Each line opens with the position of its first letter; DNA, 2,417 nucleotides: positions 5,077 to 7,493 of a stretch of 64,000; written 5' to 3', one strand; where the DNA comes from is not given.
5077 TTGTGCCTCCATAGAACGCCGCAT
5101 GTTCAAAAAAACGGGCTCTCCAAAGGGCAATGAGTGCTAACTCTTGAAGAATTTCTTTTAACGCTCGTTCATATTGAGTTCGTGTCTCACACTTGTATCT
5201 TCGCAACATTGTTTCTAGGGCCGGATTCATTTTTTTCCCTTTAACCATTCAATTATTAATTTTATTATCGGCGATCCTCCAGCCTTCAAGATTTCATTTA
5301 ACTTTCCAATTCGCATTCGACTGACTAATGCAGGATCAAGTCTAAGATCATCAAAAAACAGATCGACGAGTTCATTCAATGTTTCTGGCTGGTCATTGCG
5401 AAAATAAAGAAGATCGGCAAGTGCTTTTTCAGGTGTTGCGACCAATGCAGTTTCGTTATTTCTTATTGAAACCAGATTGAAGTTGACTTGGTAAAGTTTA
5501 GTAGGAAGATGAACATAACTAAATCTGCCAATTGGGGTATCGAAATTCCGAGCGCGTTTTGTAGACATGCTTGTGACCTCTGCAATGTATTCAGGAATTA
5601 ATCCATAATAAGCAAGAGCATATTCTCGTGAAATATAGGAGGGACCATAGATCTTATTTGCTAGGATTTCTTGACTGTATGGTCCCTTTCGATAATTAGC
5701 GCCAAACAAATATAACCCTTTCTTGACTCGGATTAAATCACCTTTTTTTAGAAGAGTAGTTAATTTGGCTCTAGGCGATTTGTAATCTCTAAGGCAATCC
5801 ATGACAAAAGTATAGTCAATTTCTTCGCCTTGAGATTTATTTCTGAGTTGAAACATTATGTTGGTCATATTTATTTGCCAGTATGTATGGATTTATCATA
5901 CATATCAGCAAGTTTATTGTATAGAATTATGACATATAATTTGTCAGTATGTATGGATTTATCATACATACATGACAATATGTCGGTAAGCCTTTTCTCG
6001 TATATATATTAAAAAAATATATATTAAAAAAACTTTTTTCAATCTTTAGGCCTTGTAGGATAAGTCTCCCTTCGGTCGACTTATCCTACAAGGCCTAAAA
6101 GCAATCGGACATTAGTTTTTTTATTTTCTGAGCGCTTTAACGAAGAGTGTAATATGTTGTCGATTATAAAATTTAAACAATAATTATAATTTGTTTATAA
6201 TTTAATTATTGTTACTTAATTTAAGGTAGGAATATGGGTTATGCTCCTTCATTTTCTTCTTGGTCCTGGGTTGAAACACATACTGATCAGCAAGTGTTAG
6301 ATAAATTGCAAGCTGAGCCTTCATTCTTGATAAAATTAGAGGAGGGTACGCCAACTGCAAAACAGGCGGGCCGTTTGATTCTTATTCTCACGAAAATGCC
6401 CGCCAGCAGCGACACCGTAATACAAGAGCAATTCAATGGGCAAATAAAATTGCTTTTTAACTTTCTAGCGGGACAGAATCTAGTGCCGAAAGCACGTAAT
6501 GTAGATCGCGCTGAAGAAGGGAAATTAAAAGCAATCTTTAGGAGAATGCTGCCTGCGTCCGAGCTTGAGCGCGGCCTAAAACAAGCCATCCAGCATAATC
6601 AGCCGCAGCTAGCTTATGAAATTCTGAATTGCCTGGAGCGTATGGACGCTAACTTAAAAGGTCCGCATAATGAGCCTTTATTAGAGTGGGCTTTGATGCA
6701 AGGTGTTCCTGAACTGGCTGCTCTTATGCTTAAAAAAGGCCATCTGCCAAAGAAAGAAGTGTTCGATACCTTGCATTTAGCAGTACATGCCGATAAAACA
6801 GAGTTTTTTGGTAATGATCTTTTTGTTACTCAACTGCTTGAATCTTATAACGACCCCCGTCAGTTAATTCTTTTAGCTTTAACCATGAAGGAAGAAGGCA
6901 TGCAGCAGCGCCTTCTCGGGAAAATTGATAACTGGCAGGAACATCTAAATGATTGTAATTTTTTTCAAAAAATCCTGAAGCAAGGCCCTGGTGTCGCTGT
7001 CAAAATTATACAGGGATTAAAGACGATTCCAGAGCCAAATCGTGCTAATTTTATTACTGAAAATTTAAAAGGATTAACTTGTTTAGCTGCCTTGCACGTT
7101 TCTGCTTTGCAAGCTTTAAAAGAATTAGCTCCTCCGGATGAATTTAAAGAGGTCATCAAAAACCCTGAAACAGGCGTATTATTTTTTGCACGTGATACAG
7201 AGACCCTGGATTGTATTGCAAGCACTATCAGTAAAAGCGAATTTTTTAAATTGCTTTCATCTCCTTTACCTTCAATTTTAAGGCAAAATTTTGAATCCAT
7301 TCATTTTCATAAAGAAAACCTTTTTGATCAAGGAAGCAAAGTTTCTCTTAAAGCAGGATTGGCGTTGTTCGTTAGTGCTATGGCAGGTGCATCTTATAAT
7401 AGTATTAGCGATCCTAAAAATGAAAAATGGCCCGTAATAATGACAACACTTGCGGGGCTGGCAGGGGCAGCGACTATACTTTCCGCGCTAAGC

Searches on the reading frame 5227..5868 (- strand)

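Call 11: search_protein_families(library=ncbifam, proteins=[window:5227-5868:-], max_evalue=0.00001)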
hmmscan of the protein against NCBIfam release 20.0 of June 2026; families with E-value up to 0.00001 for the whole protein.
window:5227-5868:- (213 aa): 1 family
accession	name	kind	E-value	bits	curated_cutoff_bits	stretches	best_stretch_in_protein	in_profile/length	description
NF047376.1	TAA_AbiEi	equivalog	1.2e-14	54.3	150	1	31-155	37-163/172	type IV toxin-antitoxin system AbiEi family antitoxin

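Call 22: search_protein_families(library=pfam, proteins=[window:5227-5868:-], max_evalue=0.01)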
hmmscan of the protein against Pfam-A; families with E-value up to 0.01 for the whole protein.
window:5227-5868:- (213 aa): 1 family
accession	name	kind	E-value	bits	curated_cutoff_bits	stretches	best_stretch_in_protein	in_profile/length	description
PF13338.12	AbiEi_4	-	0.00011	22.6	25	1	29-55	22-48/49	Transcriptional regulator, AbiEi antitoxin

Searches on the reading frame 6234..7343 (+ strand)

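Call 75: search_protein_families(library=pfam, proteins=[window:6234-7343:+], max_evalue=10)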
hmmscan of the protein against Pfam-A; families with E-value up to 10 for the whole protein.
window:6234-7343:+ (370 aa): 1 family
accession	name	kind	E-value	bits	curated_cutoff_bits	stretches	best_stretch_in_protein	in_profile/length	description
PF12796.13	Ank_2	-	0.13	13.3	27.3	1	116-188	2-72/90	Ankyrin repeats (3 copies)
